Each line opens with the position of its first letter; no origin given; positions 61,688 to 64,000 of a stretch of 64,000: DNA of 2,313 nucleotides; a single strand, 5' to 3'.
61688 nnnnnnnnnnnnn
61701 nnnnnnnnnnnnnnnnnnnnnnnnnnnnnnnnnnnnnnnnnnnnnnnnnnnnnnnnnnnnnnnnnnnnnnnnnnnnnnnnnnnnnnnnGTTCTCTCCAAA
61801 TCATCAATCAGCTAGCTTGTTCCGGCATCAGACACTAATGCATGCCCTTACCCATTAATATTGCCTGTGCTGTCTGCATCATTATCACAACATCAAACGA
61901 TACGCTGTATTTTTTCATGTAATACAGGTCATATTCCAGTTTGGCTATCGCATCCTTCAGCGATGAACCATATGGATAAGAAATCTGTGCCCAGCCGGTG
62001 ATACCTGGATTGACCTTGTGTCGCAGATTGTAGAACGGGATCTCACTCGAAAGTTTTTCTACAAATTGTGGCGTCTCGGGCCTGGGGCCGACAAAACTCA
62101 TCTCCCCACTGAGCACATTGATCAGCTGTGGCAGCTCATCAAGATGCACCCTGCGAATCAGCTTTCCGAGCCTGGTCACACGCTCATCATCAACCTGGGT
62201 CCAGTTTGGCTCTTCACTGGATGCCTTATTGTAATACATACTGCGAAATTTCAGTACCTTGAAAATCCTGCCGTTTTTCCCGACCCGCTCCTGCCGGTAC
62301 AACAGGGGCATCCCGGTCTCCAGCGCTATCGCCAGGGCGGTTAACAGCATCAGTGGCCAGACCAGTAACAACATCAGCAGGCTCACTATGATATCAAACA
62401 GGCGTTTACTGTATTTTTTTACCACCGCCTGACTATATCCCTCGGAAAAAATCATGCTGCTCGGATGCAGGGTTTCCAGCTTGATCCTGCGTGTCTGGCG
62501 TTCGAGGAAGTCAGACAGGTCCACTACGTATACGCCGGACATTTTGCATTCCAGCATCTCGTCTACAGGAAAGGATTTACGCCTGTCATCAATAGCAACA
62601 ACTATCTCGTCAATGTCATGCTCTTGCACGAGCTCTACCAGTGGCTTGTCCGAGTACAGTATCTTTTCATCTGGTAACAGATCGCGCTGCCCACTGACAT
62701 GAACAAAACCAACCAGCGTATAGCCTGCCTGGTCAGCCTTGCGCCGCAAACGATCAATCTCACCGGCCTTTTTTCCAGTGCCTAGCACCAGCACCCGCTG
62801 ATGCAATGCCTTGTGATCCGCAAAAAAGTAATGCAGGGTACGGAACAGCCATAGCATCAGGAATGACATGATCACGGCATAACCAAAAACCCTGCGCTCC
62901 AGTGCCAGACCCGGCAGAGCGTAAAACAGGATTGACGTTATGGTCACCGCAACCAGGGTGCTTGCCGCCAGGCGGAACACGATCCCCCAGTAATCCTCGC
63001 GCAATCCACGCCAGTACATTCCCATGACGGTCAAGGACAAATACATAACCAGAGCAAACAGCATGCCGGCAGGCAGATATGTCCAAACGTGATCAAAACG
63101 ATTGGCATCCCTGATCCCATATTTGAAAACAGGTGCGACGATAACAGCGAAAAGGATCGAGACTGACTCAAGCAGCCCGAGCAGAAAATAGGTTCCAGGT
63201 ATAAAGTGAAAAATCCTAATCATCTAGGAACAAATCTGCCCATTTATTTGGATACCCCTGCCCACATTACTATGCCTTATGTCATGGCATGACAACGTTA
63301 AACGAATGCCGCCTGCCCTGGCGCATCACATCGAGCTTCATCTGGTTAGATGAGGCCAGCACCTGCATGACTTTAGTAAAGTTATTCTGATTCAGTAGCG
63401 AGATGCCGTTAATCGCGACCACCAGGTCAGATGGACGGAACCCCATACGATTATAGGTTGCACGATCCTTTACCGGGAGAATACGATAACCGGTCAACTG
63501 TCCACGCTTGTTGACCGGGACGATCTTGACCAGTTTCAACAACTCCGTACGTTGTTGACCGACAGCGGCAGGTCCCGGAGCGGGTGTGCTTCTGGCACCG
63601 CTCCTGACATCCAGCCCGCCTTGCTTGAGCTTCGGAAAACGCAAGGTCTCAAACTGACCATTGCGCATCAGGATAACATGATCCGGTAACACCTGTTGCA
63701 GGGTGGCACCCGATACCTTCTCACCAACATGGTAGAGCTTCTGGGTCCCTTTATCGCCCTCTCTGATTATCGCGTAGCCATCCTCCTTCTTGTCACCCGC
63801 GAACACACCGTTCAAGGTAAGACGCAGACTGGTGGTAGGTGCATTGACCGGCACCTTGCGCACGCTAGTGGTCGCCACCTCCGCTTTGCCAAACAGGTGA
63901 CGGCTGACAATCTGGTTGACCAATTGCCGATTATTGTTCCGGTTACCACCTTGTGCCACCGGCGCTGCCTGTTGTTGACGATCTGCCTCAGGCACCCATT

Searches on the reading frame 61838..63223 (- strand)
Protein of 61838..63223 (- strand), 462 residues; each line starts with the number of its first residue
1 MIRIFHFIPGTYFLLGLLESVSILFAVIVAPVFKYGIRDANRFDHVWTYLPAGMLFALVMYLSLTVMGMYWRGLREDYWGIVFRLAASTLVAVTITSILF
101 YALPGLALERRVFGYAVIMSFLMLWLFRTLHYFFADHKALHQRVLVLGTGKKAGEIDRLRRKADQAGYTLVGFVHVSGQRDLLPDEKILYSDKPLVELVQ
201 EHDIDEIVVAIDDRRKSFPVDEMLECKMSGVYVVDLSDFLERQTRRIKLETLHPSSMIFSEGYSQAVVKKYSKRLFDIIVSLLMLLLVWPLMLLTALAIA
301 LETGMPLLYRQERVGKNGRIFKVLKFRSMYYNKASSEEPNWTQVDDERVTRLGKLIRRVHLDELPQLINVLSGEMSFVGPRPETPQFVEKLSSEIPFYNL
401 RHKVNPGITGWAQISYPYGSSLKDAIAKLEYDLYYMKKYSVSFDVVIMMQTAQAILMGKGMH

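Call 23: search_protein_families(library=pfam, proteins=[window:61838-63223:-], max_evalue=0.001)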
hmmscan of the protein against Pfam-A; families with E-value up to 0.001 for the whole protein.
window:61838-63223:- (462 aa): 2 families
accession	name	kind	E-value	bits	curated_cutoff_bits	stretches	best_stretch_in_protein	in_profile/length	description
PF02397.22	Bac_transf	-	7.6e-66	221.5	27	1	273-456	1-178/179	Bacterial sugar transferase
PF13727.12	CoA_binding_3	-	2.4e-06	28.1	25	1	68-211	4-149/175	CoA-binding domain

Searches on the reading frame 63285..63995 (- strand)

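Call 25: search_protein_families(library=pfam, proteins=[window:63285-63995:-], max_evalue=0.1)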
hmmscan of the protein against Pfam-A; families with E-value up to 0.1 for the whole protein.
window:63285-63995:- (237 aa): 3 families
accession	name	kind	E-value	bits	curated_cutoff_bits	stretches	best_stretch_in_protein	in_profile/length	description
PF11356.14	T2SSC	-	6.3e-29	101.1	27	1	3-120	23-141/141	Type II secretion system protein C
PF13180.12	PDZ_2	-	0.0009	19.9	27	1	169-234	13-78/80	PDZ domain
PF17820.7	PDZ_6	-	0.043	14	27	1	183-215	13-42/54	PDZ domain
